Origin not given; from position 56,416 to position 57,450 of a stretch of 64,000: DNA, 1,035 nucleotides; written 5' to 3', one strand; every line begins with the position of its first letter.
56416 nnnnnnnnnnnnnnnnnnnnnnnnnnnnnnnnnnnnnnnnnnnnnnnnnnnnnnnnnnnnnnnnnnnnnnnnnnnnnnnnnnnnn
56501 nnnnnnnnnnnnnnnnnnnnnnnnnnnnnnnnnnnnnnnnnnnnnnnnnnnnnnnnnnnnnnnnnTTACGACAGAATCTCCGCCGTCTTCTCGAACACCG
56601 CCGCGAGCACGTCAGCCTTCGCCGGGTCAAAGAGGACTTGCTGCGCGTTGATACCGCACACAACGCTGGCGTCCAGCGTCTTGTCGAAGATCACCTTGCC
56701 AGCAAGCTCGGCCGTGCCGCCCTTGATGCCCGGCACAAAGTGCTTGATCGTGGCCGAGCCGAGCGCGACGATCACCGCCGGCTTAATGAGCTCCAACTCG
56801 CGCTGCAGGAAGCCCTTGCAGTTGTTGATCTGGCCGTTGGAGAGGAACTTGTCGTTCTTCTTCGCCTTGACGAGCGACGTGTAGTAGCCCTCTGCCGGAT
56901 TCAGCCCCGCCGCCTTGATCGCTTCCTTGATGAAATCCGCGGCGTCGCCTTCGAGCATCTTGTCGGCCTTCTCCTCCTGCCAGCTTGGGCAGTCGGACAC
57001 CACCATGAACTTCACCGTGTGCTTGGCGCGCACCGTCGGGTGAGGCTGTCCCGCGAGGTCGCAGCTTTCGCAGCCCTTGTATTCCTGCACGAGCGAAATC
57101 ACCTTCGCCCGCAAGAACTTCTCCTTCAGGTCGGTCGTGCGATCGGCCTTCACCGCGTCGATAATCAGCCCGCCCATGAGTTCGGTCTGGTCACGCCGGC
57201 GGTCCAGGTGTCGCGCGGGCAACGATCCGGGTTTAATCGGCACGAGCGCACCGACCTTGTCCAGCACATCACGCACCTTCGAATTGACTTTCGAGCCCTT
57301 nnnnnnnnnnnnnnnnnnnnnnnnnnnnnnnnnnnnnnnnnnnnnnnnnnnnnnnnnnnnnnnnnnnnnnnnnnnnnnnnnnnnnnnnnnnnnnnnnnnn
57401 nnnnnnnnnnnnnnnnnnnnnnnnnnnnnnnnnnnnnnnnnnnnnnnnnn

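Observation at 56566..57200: DnaE-type polymerase with a C-terminal UDG-fold domain replacing the usual OB/tau-binding tail, and with degenerate catalytic motifs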

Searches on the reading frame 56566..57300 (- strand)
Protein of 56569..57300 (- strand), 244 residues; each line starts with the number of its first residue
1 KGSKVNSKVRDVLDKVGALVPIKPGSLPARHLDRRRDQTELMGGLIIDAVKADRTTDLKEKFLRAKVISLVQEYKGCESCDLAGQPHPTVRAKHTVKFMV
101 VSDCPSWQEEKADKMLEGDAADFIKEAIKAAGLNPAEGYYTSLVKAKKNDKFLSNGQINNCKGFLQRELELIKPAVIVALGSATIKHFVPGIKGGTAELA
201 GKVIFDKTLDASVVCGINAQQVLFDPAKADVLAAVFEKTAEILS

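Call 4: search_protein_families(library=phrogs, proteins=[window:56566-57270:-], max_evalue=0.01)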
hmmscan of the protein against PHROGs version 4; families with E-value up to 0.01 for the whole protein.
window:56566-57270:- (234 aa): 4 families
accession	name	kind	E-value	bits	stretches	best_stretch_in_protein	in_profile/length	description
phrog_4335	-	unknown function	8.2e-80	270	1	3-234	190-421/421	-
phrog_13175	-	unknown function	1.1e-08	36.2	1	89-234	1-145/146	-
phrog_17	-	DNA, RNA and nucleotide metabolism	1.9e-06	27.1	1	79-228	473-632/1445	DNA polymerase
phrog_405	-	DNA, RNA and nucleotide metabolism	1.2e-05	24.4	1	95-233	1040-1172/1190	DNA polymerase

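Call 5: search_solved_structures(query=window:56569-57300:-, max_evalue=1, show_alignments=3)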
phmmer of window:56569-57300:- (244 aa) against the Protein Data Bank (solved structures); distinct sequences matched with E-value up to 1: 30.
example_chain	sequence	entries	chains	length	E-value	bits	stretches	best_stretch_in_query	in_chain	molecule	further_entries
1vk2_A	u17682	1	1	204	4.3e-09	39.7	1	62-202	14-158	Uracil-DNA glycosylase TM0511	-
1l9g_A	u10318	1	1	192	5.2e-09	39.5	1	64-202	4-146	Conserved hypothetical protein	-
1ui0_A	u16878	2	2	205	4.3e-08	36.5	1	74-202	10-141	Uracil-DNA Glycosylase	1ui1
4zbx_A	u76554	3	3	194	5.7e-07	32.8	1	76-191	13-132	Uracil-DNA glycosylase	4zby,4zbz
8iir_A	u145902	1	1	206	0.027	17.5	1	77-221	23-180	Type-4 uracil-DNA glycosylase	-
6l6s_A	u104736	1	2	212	0.054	16.5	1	92-221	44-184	Phage SPO1 DNA polymerase-related protein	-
8iit_A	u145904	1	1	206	0.058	16.4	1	92-226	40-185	Type-4 uracil-DNA glycosylase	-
6l5a_A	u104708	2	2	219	0.06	16.3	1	92-220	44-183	Uracil DNA glycosylase superfamily protein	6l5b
8iis_A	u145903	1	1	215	0.066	16.2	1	92-226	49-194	Type-4 uracil-DNA glycosylase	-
6ajs_A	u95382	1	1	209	0.073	16.1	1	92-220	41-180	Uracil DNA glycosylase superfamily protein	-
8iip_A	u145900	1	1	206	0.074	16.1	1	92-221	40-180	Type-4 uracil-DNA glycosylase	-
8iio_A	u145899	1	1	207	0.074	16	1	92-221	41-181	Type-4 uracil-DNA glycosylase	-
8iin_A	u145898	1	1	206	0.077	16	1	92-204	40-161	Type-4 uracil-DNA glycosylase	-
8iim_A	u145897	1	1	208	0.079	16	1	92-204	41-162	Type-4 uracil-DNA glycosylase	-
6ioc_A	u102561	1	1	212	0.08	15.9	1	92-220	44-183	Phage SPO1 DNA polymerase-related protein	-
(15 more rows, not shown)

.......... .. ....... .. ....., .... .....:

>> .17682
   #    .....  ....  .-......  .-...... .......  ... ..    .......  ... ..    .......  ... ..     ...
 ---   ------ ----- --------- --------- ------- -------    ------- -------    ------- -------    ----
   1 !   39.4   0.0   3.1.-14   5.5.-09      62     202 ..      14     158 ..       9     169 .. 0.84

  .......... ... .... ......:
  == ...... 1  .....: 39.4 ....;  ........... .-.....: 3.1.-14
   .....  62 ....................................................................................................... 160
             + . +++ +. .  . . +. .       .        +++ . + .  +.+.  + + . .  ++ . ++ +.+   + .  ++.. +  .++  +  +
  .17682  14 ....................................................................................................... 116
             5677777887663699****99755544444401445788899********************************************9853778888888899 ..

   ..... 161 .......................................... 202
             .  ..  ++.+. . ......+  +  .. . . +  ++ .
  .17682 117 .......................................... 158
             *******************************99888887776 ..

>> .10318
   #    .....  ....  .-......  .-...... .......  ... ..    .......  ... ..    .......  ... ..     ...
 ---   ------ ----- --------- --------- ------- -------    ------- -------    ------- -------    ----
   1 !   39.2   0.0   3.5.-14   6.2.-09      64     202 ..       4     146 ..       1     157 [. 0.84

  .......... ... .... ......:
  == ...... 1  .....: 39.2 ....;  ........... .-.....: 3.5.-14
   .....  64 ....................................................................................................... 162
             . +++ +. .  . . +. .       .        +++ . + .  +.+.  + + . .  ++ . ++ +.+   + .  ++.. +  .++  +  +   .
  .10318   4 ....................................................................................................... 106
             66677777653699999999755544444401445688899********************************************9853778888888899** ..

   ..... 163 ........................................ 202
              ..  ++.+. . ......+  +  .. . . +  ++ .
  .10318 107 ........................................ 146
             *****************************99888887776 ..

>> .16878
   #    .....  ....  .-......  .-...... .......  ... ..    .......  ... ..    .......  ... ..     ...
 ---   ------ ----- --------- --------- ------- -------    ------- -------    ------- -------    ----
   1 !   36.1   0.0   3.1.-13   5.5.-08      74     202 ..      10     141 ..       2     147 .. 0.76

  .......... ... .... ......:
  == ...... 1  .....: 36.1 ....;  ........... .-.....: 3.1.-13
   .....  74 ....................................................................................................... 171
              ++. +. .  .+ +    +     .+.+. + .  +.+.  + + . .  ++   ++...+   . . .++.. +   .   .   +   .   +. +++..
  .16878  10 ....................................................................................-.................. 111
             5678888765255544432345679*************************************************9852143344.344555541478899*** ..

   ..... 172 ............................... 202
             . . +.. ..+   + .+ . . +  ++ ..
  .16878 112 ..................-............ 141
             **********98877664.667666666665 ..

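Call 7: search_dna_similar(query=window:56569-57270:-, collection=phages, mode=protein, max_rows=40, rows=spread)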
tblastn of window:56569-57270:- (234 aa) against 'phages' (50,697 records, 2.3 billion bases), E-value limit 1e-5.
Records with a match: 42; places in all: 42; records where one place covers at least 80% of the query: 31.
Best place of each record, by identity: <60% 42.
By first word of the organism name: Rhizobium 10; Pseudomonas 7; Klebsiella 6; Serratia 6; Escherichia 4; Stenotrophomonas 2; Salmonella 2; Lysinibacillus 2; Xanthomonas 1; Stutzerimonas 1; and 1 more.
By host as written in the record: Serratia marcescens 6; Pseudomonas syringae pv. actinidiae 3; Pseudomonas syringae pv. avii 2; - 2; Rhizobium etli CFN42 2; Salmonella enterica subsp. enterica serovar Typhimurium strain LT2 2; Lysinibacillus fusiformis 2; Pseudomonas syringae CC0094 1; and 22 more.
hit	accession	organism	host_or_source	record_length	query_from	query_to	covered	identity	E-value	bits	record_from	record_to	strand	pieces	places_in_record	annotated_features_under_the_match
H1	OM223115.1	Pseudomonas phage hairong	Pseudomonas syringae pv. actinidiae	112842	3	234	99%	45.9%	5e-57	200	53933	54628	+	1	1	DNA polymerase III alpha subunit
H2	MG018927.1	Pseudomonas phage nickie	Pseudomonas syringae pv. avii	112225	1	234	100%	43.7%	3e-55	195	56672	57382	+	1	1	dnaE: DNA polymerase III subunit alpha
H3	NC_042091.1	Pseudomonas phage nickie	Pseudomonas syringae pv. avii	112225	1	234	100%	43.7%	3e-55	195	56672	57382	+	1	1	dnaE: DNA polymerase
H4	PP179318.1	Pseudomonas phage Nican01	Pseudomonas syringae CC0094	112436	1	234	100%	41.8%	1e-53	191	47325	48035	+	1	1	DNA polymerase III subunit alpha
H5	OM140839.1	Pseudomonas phage ZY21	Pseudomonas syringae pv. actinidiae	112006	1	233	100%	41.8%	5e-53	189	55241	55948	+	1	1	DNA polymerase III alpha subunit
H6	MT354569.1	Pseudomonas phage phiK7B1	Pseudomonas syringae pv. actinidiae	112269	1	233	100%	41.4%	1e-52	187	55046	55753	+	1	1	DNA polymerase III alpha subunit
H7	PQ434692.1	Stenotrophomonas phage ANB28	Stenotrophomonas maltophilia B28B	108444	1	232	99%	38.2%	6e-37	142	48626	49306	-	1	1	DNA polymerase III alpha subunit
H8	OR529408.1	Stenotrophomonas phage BUCTxx99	Stenotrophomonas maltophilia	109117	1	232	99%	37.8%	7e-36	139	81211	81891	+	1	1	DNA polymerase III subunit alpha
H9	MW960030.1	Rhizobium phage RHph_X66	R. phaseoli sv. phaseoli INC 2-5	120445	1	234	100%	34.7%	6e-35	137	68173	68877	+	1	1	DNA polymerase III protein alpha subunit protein | hypothetical protein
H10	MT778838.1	Rhizobium phage V1VFA-S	-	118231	1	234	100%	34.3%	9e-35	136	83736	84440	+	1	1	DNA polymerase III alpha subunit | hypothetical protein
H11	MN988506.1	Rhizobium phage RHph_N1_15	Rhizobium phaseoli N1_15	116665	3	233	99%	34.1%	4e-33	131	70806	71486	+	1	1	DNA polymerase III protein alpha subunit protein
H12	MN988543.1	Rhizobium phage RHph_N2_6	Rhizobium phaseoli N2_6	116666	3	233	99%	34.1%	4e-33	131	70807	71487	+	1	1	DNA polymerase III protein alpha subunit protein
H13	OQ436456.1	Xanthomonas phage JGB6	Xanthomonas sp.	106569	2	218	93%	36.1%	4e-31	125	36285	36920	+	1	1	AAA family ATPase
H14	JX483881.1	Rhizobium phage RHEph10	Rhizobium etli CFN42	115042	3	233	99%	33.2%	6e-34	134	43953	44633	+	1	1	putative DNA polymerase III protein alpha subunit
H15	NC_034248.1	Rhizobium phage RHEph10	Rhizobium etli CFN42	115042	3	233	99%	33.2%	6e-34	134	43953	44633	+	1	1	DNA polymerase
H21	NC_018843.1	Salmonella phage SSU5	Salmonella enterica subsp. enterica ...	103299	3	234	99%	29.6%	2e-20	95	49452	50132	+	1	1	DNA polymerase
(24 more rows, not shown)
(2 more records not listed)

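Call 8: find_homologous_proteins(query=window:56569-57270:-, max_evalue=0.001)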
Query window:56569-57270:- (234 aa): 47 proteins with E <= 0.001 among 1619 candidates.
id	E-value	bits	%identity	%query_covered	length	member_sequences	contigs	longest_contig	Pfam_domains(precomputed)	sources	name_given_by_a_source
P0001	1.6e-127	442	100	87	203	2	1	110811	PF03167.26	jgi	jgi:DNA polymerase-3 subunit alpha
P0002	1.1e-107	377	72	98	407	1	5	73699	PF03167.26,PF14579.13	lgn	-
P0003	4.5e-107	375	71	100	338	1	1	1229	PF03167.26,PF14579.13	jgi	jgi:DNA polymerase-3 subunit alpha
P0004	5.1e-107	375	71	100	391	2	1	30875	PF03167.26,PF14579.13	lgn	-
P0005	9.7e-105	367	70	99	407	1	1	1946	PF03167.26,PF14579.13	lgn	-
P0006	1.6e-102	360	67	100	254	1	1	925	PF03167.26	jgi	-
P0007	5.8e-101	355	69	99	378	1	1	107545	PF03167.26,PF12836.14,PF14579.13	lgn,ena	-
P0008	5.9e-101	355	70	99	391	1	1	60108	PF03167.26,PF14579.13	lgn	-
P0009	1.5e-100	353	70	99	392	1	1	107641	PF03167.26,PF14579.13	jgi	jgi:uracil-DNA glycosylase family 4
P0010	1.1e-99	351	66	99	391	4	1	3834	PF03167.26,PF14579.13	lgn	-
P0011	2.1e-99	350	69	99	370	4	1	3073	PF03167.26,PF14579.13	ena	-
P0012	6.3e-98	345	67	100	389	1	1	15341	PF03167.26,PF14579.13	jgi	jgi:DNA polymerase-3 subunit alpha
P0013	1.2e-97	344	76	85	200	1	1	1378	PF03167.26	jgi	-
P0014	7.5e-97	341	68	98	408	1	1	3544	PF03167.26,PF14579.13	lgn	-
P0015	5.6e-96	339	67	99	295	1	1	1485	PF03167.26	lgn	-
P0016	4.4e-95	336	67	100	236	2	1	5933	PF03167.26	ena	-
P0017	2.0e-94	334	62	100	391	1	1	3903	PF03167.26,PF14579.13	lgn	-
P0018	1.5e-93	331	76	84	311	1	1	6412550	PF03167.26,PF14579.13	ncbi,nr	ncbi:hypothetical protein LP414_27210 [Polaromonas sp. P1(28)-13]|nr:hypothetical protein LP414_2721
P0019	7.2e-90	319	62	100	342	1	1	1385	PF03167.26,PF14579.13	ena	-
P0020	2.1e-89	317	64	99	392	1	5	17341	PF03167.26,PF14579.13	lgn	-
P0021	8.6e-87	309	61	99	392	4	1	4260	PF03167.26,PF14579.13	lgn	-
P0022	4.9e-86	306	59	100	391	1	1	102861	PF03167.26,PF14579.13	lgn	-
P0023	5.8e-86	306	60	99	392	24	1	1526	PF03167.26,PF14579.13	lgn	-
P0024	2.2e-85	304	58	99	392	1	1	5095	PF03167.26,PF14579.13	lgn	-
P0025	6.8e-85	302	59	99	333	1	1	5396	PF03167.26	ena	-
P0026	2.8e-84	300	68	86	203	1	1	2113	PF03167.26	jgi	jgi:DNA polymerase-3 subunit alpha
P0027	1.8e-83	298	65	87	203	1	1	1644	PF03167.26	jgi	jgi:DNA polymerase-3 subunit alpha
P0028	6.7e-80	286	71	76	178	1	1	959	PF03167.26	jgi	jgi:DNA polymerase-3 subunit alpha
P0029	3.9e-79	283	57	99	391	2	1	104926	PF03167.26,PF14579.13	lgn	-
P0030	7.1e-79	283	58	99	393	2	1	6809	PF03167.26,PF14579.13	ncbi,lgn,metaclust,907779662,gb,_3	metaclust:\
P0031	4.3e-77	277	56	99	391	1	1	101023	PF03167.26,PF14579.13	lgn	-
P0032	4.3e-74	267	60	88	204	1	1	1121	PF03167.26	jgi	jgi:DNA polymerase-3 subunit alpha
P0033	4.7e-70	254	55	99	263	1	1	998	PF03167.26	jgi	jgi:DNA polymerase-3 subunit alpha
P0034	4.0e-66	241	68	70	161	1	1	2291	PF03167.26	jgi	jgi:DNA polymerase-3 subunit alpha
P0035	5.1e-66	241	53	100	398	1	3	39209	PF03167.26,PF14579.13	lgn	-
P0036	7.7e-65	237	53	99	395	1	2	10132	PF03167.26,PF14579.13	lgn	-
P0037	2.6e-61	225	73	62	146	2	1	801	PF03167.26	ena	-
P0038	7.5e-61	224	45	99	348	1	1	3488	PF03167.26,PF14579.13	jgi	jgi:DNA polymerase-3 subunit alpha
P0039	3.1e-60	222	55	80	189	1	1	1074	PF03167.26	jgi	jgi:DNA polymerase-3 subunit alpha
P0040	3.4e-60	222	72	62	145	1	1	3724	PF03167.26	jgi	jgi:DNA polymerase-3 subunit alpha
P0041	6.1e-60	221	45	99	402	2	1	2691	PF03167.26,PF14579.13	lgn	-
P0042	1.1e-59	220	47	100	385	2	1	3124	PF03167.26,PF14579.13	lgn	-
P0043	2.6e-57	212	45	100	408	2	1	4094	PF03167.26,PF14579.13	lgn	-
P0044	1.3e-53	200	64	62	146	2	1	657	PF03167.26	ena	-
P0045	8.4e-48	181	67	55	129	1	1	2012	PF03167.26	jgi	jgi:DNA polymerase-3 subunit alpha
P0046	8.2e-45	171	43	100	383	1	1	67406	PF03167.26,PF14579.13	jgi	jgi:DNA polymerase-3 subunit alpha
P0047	1.1e-44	171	54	68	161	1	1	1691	PF03167.26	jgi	jgi:DNA polymerase-3 subunit alpha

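Call 10: get_annotated_region(hit=H3, flank=12000)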
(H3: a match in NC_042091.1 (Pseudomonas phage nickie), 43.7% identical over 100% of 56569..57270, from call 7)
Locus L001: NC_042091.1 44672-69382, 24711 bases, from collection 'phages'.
description: Pseudomonas phage nickie, complete genome.
organism: Pseudomonas phage nickie (NCBI taxid 2048977)
taxonomy: Viruses; Duplodnaviria; Heunggongvirae; Uroviricota; Caudoviricetes; Nickievirus; Nickievirus nickie
host: Pseudomonas syringae pv. avii; source: wastewater; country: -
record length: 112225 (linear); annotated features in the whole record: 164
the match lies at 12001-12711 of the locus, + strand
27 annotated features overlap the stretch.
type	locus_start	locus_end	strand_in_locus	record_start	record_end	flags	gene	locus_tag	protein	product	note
CDS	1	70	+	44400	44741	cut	-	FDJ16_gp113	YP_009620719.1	hypothetical protein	-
CDS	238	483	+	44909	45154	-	-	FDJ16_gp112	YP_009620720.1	hypothetical protein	-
CDS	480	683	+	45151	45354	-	-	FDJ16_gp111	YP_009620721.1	hypothetical protein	-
CDS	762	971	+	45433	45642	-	-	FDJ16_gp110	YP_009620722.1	hypothetical protein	-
CDS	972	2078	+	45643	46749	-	dnaG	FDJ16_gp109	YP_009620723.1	DNA primase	-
CDS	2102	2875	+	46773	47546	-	-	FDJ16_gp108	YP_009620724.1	hypothetical protein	-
CDS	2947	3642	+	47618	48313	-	-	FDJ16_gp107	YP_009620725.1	hypothetical protein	-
CDS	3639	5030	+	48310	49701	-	-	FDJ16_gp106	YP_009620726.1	DNA ligase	-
CDS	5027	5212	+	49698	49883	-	-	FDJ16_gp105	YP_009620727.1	hypothetical protein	-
CDS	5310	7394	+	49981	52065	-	cobT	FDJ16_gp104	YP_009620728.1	aerobic cobaltochelatase subunit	Aerobic cobaltochelatase subunit CobT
CDS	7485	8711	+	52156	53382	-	cobS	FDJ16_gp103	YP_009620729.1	porphyrin biosynthesis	Aerobic cobaltochelatase subunit CobS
CDS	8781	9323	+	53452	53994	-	-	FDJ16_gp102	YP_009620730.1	hypothetical protein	-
CDS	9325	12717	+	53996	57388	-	dnaE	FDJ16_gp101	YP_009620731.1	DNA polymerase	-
CDS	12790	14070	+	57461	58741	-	-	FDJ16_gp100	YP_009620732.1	hypothetical protein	-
CDS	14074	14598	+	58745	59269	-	-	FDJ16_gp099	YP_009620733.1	hypothetical protein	-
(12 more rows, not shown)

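Call 11: get_annotated_region(hit=H21, flank=12000)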
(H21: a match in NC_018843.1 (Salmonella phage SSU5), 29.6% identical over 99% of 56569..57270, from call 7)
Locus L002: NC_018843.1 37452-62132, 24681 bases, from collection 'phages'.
description: Salmonella phage SSU5, complete genome.
organism: Salmonella phage SSU5 (NCBI taxid 1177632)
taxonomy: Viruses; Duplodnaviria; Heunggongvirae; Uroviricota; Caudoviricetes
host: Salmonella enterica subsp. enterica serovar Typhimurium strain LT2; source: -; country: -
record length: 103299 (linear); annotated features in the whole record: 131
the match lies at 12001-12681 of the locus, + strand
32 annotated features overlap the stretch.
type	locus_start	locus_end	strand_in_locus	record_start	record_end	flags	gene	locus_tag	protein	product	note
CDS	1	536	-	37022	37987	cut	-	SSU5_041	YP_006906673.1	hypothetical protein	-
CDS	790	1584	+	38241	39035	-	-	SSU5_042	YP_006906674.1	hypothetical protein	-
CDS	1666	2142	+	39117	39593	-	-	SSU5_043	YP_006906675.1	hypothetical protein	-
CDS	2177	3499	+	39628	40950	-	-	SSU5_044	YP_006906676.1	DNA ligase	-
CDS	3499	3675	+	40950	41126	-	-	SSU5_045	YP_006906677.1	hypothetical protein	-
CDS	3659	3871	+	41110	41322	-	-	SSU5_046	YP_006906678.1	hypothetical protein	-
CDS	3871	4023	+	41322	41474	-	-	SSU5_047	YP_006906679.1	hypothetical protein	-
CDS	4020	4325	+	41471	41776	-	-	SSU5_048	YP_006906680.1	C-type natriuretic protein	-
tRNA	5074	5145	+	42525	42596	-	-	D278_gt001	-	tRNA-Asn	-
CDS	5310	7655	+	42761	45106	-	-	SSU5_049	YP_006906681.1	porphyrin biosynthesis protein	-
CDS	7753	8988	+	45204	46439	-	-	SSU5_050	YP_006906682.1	porphyrin biosynthesis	-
CDS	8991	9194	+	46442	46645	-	-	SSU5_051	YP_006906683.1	hypothetical protein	-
CDS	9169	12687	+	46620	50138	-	-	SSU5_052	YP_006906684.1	DNA polymerase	-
CDS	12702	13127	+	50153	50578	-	-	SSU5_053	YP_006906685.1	hypothetical protein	-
CDS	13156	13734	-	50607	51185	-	-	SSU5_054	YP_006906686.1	excisionase and transcriptional regulator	-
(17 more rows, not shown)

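Call 29: predict_structure(alignment_id=A2)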
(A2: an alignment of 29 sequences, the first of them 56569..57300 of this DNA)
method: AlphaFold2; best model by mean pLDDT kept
length: 244 residues; sequences in the alignment: 29
mean_pLDDT: 84.5   pTM: 0.72
mean pLDDT of the five models: 84.5, 83.7, 83.6, 83.4, 81.5
residues with pLDDT >= 90: 103; 70-90: 123; 50-70: 7; < 50: 11
segments of 3 or more residues with pLDDT < 50: 44-52
pLDDT, mean of each block of 10 residues (from residue 1): 64 83 80 80 47 67 85 81 83 91 91 91 95 94 87 85 91 92 91 82 89 93 91 94 89
secondary structure, 60 per line:
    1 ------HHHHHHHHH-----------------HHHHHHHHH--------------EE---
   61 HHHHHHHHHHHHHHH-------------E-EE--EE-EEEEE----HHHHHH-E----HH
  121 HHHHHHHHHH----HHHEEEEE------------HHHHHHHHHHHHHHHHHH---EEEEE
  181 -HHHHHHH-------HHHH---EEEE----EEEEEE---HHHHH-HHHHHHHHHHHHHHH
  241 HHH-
elements in order: H7-15 H33-41 H61-75 E98-102 H107-112 H119-130 E138-142 H155-172 E176-180 H182-188 H196-199 E203-206 E211-216 H220-224 H226-243
